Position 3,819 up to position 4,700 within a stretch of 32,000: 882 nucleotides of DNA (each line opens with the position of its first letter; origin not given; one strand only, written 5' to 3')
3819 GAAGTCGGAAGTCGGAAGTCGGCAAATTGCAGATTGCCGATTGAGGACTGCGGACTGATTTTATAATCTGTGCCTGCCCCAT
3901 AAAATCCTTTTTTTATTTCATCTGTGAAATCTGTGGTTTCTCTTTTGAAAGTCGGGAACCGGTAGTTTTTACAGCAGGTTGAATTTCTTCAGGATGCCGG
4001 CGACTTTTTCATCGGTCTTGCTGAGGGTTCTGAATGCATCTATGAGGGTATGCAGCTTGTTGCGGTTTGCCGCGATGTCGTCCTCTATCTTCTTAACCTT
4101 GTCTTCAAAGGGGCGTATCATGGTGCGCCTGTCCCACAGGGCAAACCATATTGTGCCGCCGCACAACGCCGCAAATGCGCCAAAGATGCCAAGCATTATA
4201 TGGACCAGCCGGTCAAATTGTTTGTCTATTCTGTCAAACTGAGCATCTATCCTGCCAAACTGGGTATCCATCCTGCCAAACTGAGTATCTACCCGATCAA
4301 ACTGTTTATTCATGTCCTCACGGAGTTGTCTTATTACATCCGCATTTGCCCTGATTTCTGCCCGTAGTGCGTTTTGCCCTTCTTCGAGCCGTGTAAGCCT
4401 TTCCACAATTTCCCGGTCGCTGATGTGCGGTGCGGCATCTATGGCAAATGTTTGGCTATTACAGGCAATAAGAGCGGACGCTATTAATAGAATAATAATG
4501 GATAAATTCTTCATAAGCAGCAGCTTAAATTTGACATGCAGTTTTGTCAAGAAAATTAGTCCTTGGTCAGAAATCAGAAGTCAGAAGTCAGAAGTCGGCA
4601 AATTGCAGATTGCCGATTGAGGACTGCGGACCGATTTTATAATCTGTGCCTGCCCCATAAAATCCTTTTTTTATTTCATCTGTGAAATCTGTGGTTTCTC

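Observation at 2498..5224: Four tandem paralogs of a signal-peptide / coiled-coil / TM protein whose lengths differ only by whole heptads (165, 172, 179, 193 aa)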

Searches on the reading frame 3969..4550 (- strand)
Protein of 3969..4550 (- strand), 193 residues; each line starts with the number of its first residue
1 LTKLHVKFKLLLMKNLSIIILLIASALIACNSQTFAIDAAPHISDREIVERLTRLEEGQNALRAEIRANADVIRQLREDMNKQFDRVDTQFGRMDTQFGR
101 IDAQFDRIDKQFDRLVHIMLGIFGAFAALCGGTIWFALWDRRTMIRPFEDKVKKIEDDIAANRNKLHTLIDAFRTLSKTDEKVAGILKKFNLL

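Call 3: search_protein_families(library=pfam, proteins=[window:3969-4550:-], max_evalue=10)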
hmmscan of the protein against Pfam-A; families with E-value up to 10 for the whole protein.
window:3969-4550:- (193 aa): 27 families (the best 25 are shown)
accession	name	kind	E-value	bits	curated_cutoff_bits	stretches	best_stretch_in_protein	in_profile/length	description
PF01519.22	DUF16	-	0.0012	19.7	40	1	47-115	38-102/104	Protein of unknown function DUF16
PF04108.17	ATG17_like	-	0.0044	17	43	1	70-172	44-191/355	Autophagy protein ATG17-like domain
PF21037.2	CCDC138_cc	-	0.0062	17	27.1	1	67-106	7-46/59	Coiled-coil-domain-containing protein 138, coiled-coil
PF06103.16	DUF948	-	0.01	16.4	37.2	1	47-91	30-74/89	Bacterial protein of unknown function (DUF948)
PF05622.17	HOOK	-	0.011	15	35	2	39-108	258-331/514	HOOK protein coiled-coil region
PF18982.5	JetA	-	0.011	14.7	26.2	1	46-119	194-265/434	Wadjet protein JetA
PF05377.16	FlaC_arch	-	0.012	16.4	27.8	1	79-118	4-43/55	Flagella accessory protein C (FlaC)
PF02646.22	RmuC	-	0.023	14.2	26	1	65-113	223-271/291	RmuC family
PF06160.17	EzrA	-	0.032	13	39.6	1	46-109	118-181/557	Septation ring formation regulator, EzrA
PF03961.19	FapA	-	0.038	14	31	1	46-115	159-229/272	Flagellar Assembly Protein A beta solenoid domain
PF14712.11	Snapin_Pallidin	-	0.041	14.8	29.6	1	47-117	17-87/89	Snapin/Pallidin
PF24555.1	CC4_CEP85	-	0.044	14.6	27.3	1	46-80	33-67/85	Centrosomal protein of 85 kDa-like, CC4 coiled-coil domain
PF04136.21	COG3_N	-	0.059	13.8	27.9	1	78-116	14-52/147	Conserved oligomeric Golgi complex subunit 3, N-terminal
PF01813.22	ATP-synt_D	-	0.08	13.2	25.7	1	55-100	19-64/196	ATP synthase subunit D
PF07889.17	DUF1664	-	0.082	13.4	34.6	1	52-102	71-121/124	Protein of unknown function (DUF1664)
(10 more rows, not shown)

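Call 4: search_protein_families(library=ncbifam, proteins=[window:3969-4550:-], max_evalue=10)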
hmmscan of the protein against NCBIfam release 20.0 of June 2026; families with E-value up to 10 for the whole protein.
window:3969-4550:- (193 aa): 13 families
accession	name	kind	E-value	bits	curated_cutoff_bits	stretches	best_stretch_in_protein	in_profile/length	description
NF047515.1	SpiroCoCo_C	equivalog_domain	0.0017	17.6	125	2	78-114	62-167/313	SpiroCoCo family coiled-coil protein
NF045487.1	ASRP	equivalog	0.0031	16.2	300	1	40-114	79-150/593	archaea-specific SMC-related protein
NF038218.1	IcmG_DotF_IVB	equivalog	0.0047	16.6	200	1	39-114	113-184/266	type IVB secretion system protein IcmG/DotF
NF053525.1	thylo_ssr2422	subfamily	0.017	15.6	38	1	69-116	11-57/77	ssr2422 family thylakoid membrane protein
NF041034.1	Rad50_Sulf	equivalog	0.019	12.8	1000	1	46-115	443-512/872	DNA double-strand break repair ATPase Rad50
NF047388.1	SA1320_fam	subfamily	0.025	13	230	1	47-175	477-574/644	SA1320 family protein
NF033914.0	antiphage_ZorA_1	subfamily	0.054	11.8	190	1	47-99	532-584/619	anti-phage ZorAB system protein ZorA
TIGR04260.1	Cyano_gly_rpt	equivalog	0.065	13.8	31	1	16-70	7-59/118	GrrA/OscA1 family cyclophane-containing rSAM-modified RiPP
TIGR01588.1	citE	equivalog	0.076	12.1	443.4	1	43-100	57-116/288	citrate (pro-3S)-lyase subunit beta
NF051851.1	AtpSerPepEprS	equivalog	0.076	11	1700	1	17-112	519-613/988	autotransporter serine peptidase EprS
NF049873.2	cytotoxin_MakE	exception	0.13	11.2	360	1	46-115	106-175/352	alpha-pore-forming cytotoxin subunit MakE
NF005955.1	PRK08032.1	equivalog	0.13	11.2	387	1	60-119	394-450/465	flagellar filament capping protein FliD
NF049847.1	FtsL_COG5462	equivalog_domain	0.15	11.7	50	1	127-169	7-49/85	cell division protein FtsL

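Call 7: find_homologous_proteins(query=window:3972-4514:-, max_evalue=0.001)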
Query window:3972-4514:- (181 aa): 910 proteins with E <= 0.001 among 1349 candidates; the best 120 are listed.
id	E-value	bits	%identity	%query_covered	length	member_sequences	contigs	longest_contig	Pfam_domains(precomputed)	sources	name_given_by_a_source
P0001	2.9e-112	390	100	100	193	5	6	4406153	-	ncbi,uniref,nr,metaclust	ncbi:hypothetical protein KsCSTR_09900 [Candidatus Kuenenia stuttgartiensis]|uniref:t-SNARE coiled-c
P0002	7.3e-90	317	86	100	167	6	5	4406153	-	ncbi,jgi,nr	ncbi:exported protein [Candidatus Kuenenia stuttgartiensis]|jgi:predicted nucleic acid-binding Zn-ri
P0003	3.6e-89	315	86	100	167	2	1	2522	-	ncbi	-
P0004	4.3e-88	312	87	100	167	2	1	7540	-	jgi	-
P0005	2.6e-84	299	79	99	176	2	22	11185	-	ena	-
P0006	3.4e-84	299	68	100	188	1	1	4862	-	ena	-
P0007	4.5e-82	292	82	87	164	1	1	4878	PF06103.17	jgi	jgi:archaellum component FlaC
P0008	1.7e-81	290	78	100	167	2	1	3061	-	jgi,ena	-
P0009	3.1e-80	286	80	100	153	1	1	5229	-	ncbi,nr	ncbi:MAG: hypothetical protein H3C64_04710 [Candidatus Kuenenia stuttgartiensis]|nr:hypothetical pro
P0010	9.4e-80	284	79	100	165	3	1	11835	-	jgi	-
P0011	1.1e-79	284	80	100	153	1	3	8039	-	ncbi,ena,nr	ncbi:MAG: hypothetical protein KJZ66_13780 [Candidatus Kuenenia stuttgartiensis]|nr:hypothetical pro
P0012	1.6e-79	284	79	100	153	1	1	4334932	-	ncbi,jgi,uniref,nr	ncbi:exported protein [Candidatus Kuenenia stuttgartiensis]|uniref:Exported protein n=2 Tax=Candidat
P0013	4.2e-79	282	80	100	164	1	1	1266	-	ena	-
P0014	5.9e-79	282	73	100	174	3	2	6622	-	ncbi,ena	-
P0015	6.6e-79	282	77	100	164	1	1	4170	-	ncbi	-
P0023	1.5e-77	277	80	100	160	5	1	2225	-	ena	-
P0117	4.2e-59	217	63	87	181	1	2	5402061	-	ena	-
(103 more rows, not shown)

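Call 13: find_homologous_proteins(query=P0117, max_evalue=0.001)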
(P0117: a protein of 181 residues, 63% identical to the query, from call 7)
Query P0117 (181 aa): 862 proteins with E <= 0.001 among 3196 candidates; the best 120 are listed.
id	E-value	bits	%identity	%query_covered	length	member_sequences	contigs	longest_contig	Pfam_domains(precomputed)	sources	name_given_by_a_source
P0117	6.3e-109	379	100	100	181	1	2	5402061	-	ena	-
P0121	8.2e-78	278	78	100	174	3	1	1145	-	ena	-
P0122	4.7e-74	266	74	100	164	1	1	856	-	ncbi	-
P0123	2.4e-72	260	76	100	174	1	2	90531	-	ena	-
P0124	3.9e-71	256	76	93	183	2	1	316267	-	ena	-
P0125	4.5e-69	250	74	90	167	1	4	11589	-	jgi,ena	jgi:hypothetical protein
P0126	5.4e-66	239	71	100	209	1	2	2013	-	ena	-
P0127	1.2e-64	235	74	94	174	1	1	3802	-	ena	-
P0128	3.5e-64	234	66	100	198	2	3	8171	-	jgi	jgi:predicted PurR-regulated permease PerM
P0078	1.4e-62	228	63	98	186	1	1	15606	-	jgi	-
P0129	4.1e-62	227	68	97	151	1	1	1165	-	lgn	-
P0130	5.9e-62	226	65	100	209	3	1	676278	-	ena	-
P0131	6.6e-62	226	63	98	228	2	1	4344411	-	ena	-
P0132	9.9e-61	222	67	90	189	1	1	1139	-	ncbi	-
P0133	1.4e-60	222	66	100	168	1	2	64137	-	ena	-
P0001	8.6e-59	216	57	100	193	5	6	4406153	-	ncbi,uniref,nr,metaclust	ncbi:hypothetical protein KsCSTR_09900 [Candidatus Kuenenia stuttgartiensis]|uniref:t-SNARE coiled-c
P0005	6.9e-52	194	54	99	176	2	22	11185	-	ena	-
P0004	7.9e-50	187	61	87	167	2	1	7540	-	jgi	-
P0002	3.9e-46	175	52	97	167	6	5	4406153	-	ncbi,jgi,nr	ncbi:exported protein [Candidatus Kuenenia stuttgartiensis]|jgi:predicted nucleic acid-binding Zn-ri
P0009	3.0e-44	169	48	100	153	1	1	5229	-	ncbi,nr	ncbi:MAG: hypothetical protein H3C64_04710 [Candidatus Kuenenia stuttgartiensis]|nr:hypothetical pro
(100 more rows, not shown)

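Call 14: find_related_loci(query=A2, collection=genome_contigs, flank=6000)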
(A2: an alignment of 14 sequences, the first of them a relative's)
Query A2 (167 aa) in genome_contigs; peptide patterns used: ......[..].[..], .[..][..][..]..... (x = any residue, [..] = any of these).
97 stretches matched a pattern; 79 encode a relative of the query (tblastn E <= 1e-3); 77 distinct loci.
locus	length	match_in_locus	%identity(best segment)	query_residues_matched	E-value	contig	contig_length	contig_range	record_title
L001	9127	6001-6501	76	1-167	1e-82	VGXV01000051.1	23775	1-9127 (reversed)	MAG: Planctomycetota bacterium isolate K_DeepCast_100m_m2_328 K_DeepCast_100m_m2_328_Ga0194127_10002683, whole genome sh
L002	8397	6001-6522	74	1-167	5e-82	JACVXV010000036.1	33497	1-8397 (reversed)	MAG: Candidatus Brocadiaceae bacterium isolate B4_bin.26 scaffold_262, whole genome shotgun sequence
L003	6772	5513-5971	70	1-167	1e-73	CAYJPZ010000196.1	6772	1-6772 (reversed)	MAG TPA_asm: uncultured candidatus Brocadiaceae bacterium isolate ERP124720_co1_183 genome assembly, contig: NODE_12527_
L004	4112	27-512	60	6-167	1e-59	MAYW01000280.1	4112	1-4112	MAG: Candidatus Scalindua rubra isolate BSI-1 SCARUB_contig000280, whole genome shotgun sequence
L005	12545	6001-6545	77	1-167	1e-77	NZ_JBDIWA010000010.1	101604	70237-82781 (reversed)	MAG: Candidatus Kuenenia sp. isolate Bin_40 NODE_143_length_101604_cov_16.909073, whole genome shotgun sequence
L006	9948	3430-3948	57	6-167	2e-56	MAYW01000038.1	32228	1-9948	MAG: Candidatus Scalindua rubra isolate BSI-1 SCARUB_contig000038, whole genome shotgun sequence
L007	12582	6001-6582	52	6-167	4e-55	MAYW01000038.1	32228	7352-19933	MAG: Candidatus Scalindua rubra isolate BSI-1 SCARUB_contig000038, whole genome shotgun sequence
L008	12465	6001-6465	57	6-167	5e-55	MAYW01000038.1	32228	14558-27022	MAG: Candidatus Scalindua rubra isolate BSI-1 SCARUB_contig000038, whole genome shotgun sequence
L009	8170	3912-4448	56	1-167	6e-55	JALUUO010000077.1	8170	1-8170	MAG: Nitrospirae bacterium isolate 128-326_metabat1_scaf2bin.025 128-326_scaffold_4711_c1, whole genome shotgun sequence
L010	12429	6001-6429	59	18-167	1e-53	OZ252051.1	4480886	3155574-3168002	MAG: uncultured Candidatus Binatia bacterium isolate b4184f84-54dd-4777-b1f7-7d436cdf621f genome assembly, chromosome: 1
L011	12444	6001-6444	57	20-167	2e-53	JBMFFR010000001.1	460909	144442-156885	MAG: Candidatus Brocadiia bacterium JP1 bin.217_1, whole genome shotgun sequence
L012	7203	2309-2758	53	22-167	5e-49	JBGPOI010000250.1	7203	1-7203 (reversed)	MAG: Candidatus Binatia bacterium isolate OBJ_0618_7090110_195 k141_10841251_length_7203_cov_9.9897, whole genome shotgu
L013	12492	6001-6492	49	3-167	5e-47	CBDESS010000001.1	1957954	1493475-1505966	MAG: uncultured Candidatus Binatia bacterium isolate d285014b-b5bd-45bc-989a-fc635d2899d5 genome assembly, contig: conti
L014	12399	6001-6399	50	14-167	6e-47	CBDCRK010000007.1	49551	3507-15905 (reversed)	MAG: uncultured Candidatus Binatia bacterium isolate c14ce093-c1b4-4a9f-a633-4da5294aefe4 genome assembly, contig: conti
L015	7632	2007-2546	49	1-167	1e-46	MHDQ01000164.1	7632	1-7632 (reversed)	MAG: Nitrospinae bacterium RIFCSPLOWO2_12_FULL_45_22 rifcsplowo2_12_scaffold_28489, whole genome shotgun sequence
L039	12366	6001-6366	43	42-167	2e-30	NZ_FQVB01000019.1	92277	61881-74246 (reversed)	Desulfacinum infernum DSM 9756, whole genome shotgun sequence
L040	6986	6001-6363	46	42-167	3e-30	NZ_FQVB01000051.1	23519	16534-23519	Desulfacinum infernum DSM 9756, whole genome shotgun sequence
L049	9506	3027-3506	37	5-167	4e-27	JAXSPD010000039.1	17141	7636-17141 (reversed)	MAG: Candidatus Pampinifervens yunnanense isolate DRTY-6_201601_bin_61 DRTY-6_201601_bins_61_scaffold_39, whole genome s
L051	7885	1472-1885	37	7-167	9e-25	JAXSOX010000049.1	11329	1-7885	MAG: Aquificaceae bacterium isolate SRBZ_201705_bins_161 SRBZ_201705_bins_161_scaffold_49, whole genome shotgun sequence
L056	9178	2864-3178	43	63-167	3e-23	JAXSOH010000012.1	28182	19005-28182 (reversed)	MAG: Aquificaceae bacterium isolate JZ-2_201705_bins_132 JZ-2_201705_bins_132_scaffold_12, whole genome shotgun sequence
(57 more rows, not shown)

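Call 18: list_cluster_members(proteins=[P0001, P0002, P0012, P0023])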
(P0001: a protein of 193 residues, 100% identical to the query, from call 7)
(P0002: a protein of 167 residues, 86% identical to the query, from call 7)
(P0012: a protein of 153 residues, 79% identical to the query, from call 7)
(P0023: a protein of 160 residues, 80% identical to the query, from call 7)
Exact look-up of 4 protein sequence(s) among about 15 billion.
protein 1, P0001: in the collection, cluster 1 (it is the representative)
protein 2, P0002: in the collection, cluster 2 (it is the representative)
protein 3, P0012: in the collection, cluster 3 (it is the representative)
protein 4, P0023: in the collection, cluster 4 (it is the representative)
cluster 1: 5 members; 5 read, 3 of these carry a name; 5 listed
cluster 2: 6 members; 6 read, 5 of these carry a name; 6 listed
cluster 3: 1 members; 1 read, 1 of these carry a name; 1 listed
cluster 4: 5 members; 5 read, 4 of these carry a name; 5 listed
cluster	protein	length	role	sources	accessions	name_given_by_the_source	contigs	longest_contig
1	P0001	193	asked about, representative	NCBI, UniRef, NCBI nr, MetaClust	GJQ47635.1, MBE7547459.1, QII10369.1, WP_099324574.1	hypothetical protein KsCSTR_09900 [Candidatus Kuenenia stuttgartiensis] | t-SNARE coiled-coil homology domain-containing protein n=2 Tax=Kuenenia stuttgartiensis ... | hypothetical protein [Candidatus Kuenenia stuttgartiensis]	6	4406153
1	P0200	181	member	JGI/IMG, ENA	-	hypothetical protein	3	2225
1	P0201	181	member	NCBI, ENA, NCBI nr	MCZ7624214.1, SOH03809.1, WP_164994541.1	MAG: hypothetical protein M5U24_17360 [Candidatus Kuenenia sp.] | hypothetical protein [Candidatus Kuenenia sp.]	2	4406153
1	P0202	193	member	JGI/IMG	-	-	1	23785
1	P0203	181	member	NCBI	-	-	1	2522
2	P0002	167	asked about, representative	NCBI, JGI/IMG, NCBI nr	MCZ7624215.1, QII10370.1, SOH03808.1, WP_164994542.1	exported protein [Candidatus Kuenenia stuttgartiensis] | predicted nucleic acid-binding Zn-ribbon protein | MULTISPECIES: hypothetical protein [Kuenenia]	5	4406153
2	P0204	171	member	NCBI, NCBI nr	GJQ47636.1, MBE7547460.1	MAG: hypothetical protein HS127_10105 [Planctomycetia bacterium] | hypothetical protein [Planctomycetia bacterium]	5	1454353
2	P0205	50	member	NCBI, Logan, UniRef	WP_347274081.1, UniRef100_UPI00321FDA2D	hypothetical protein [Candidatus Kuenenia sp.] | hypothetical protein n=1 Tax=Candidatus Kuenenia sp. TaxID=2499824 RepID=UPI00321FDA2D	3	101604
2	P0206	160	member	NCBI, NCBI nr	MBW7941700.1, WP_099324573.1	MAG: hypothetical protein H3C64_04705 [Candidatus Kuenenia stuttgartiensis] | hypothetical protein [Candidatus Kuenenia stuttgartiensis]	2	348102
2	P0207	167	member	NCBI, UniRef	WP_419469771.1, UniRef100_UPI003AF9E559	hypothetical protein [Candidatus Kuenenia sp.] | hypothetical protein n=1 Tax=Candidatus Kuenenia sp. TaxID=2499824 RepID=UPI003AF9E559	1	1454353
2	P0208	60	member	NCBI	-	-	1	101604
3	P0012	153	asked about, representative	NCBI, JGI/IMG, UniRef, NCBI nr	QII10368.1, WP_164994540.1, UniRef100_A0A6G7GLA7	exported protein [Candidatus Kuenenia stuttgartiensis] | Exported protein n=2 Tax=Candidatus Kuenenia TaxID=380738 RepID=A0A6G7GLA7_KUEST | hypothetical protein [Candidatus Kuenenia stuttgartiensis]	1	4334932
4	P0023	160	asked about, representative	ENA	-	-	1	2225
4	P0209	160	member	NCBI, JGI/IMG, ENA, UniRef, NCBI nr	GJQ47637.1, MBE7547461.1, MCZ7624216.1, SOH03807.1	MAG: hypothetical protein HS127_10110 [Planctomycetia bacterium] | Uncharacterized protein n=2 Tax=Candidatus Kuenenia TaxID=380738 RepID=A0A2C9CGD0_KUEST | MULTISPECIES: hypothetical protein [Kuenenia]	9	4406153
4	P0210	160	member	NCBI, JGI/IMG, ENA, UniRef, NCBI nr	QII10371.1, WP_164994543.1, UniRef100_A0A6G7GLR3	exported protein [Candidatus Kuenenia stuttgartiensis] | hypothetical protein | Exported protein n=1 Tax=Kuenenia stuttgartiensis TaxID=174633 RepID=A0A6G7GLR3_KUEST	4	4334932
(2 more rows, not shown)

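Call 21: find_related_loci(query=A2, collection=metagenome_contigs, flank=5000)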
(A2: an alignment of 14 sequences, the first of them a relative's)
Query A2 (167 aa) in metagenome_contigs; peptide patterns used: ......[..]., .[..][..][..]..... (x = any residue, [..] = any of these).
208 stretches matched a pattern; 132 encode a relative of the query (tblastn E <= 1e-3); the best 80 are kept; 80 distinct loci.
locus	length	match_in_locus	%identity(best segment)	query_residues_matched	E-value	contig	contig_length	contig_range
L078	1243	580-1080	81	1-167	6e-96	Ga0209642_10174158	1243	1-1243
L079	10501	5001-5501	76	1-167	5e-83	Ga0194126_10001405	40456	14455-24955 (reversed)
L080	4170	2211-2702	76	1-167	1e-82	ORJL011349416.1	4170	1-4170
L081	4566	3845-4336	76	1-167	5e-82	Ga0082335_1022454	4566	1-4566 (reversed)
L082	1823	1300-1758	76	1-167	5e-85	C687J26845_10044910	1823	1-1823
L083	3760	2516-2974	77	1-167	9e-82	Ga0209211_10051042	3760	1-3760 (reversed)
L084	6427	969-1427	75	1-167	5e-81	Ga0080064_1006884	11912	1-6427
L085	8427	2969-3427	75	1-167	6e-80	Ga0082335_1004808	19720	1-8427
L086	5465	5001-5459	74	1-167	1e-79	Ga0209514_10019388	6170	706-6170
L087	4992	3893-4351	74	1-167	1e-79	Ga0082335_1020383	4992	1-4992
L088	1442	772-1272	72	1-167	1e-83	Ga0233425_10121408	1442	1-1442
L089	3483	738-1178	59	6-167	1e-55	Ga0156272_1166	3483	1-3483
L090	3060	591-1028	60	7-167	1e-55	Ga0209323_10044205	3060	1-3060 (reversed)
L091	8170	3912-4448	56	1-167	3e-55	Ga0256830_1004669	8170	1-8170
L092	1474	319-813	55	7-167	8e-52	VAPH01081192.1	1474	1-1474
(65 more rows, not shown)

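Call 35: find_encoding_contigs(protein=P0005, flank=6000, max_places=3)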
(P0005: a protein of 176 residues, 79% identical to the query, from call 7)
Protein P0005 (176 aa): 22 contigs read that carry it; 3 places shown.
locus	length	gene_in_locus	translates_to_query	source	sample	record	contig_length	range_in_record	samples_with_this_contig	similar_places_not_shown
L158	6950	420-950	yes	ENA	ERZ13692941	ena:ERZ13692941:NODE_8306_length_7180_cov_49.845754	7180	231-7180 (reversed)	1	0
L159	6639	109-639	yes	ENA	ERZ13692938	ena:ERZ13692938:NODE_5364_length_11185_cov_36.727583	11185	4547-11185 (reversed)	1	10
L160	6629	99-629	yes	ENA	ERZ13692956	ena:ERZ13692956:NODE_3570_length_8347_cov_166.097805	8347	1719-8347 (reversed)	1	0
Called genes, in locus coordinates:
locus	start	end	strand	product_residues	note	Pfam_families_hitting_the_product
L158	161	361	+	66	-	PF01541:GIY-YIG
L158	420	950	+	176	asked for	-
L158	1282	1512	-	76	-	-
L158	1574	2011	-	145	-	-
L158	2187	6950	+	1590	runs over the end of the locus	PF13620:CarboxypepD_reg, PF13715:CarbopepD_reg_2, PF13620:CarboxypepD_reg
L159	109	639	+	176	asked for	-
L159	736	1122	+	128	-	PF13366:PDDEXK_3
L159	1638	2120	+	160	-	-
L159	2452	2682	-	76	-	-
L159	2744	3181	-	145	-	-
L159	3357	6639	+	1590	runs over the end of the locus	PF13620:CarboxypepD_reg, PF13715:CarbopepD_reg_2, PF13620:CarboxypepD_reg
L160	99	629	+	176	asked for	-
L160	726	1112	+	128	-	PF13366:PDDEXK_3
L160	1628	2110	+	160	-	-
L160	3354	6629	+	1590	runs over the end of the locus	PF13620:CarboxypepD_reg, PF13715:CarbopepD_reg_2, PF13620:CarboxypepD_reg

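Call 36: find_encoding_contigs(protein=P0004, flank=6000, max_places=2)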
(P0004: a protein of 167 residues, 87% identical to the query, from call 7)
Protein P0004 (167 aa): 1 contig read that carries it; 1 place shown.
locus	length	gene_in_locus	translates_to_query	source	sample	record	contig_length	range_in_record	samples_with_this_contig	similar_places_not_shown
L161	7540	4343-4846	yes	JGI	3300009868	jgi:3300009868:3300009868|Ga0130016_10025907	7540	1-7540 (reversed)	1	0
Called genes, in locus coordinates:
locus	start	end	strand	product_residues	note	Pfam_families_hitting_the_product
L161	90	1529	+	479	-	PF02386:TrkH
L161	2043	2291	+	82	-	-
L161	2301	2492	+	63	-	-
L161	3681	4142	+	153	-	-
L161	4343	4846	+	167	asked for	-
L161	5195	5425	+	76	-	PF07798:CCDC90-like (weak)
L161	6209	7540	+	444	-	?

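Call 37: find_encoding_contigs(protein=P0009, flank=6000, max_places=2)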
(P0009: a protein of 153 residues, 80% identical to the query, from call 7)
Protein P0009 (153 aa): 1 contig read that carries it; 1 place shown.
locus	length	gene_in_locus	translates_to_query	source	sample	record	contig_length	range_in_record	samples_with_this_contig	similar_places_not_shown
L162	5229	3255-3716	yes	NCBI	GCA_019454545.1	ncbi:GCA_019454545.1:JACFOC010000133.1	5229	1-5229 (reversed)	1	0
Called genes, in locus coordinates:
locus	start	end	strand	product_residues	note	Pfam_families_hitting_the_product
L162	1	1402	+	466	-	PF02386:TrkH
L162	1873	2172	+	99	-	-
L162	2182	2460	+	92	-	-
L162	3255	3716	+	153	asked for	-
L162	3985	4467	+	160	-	-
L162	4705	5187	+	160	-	-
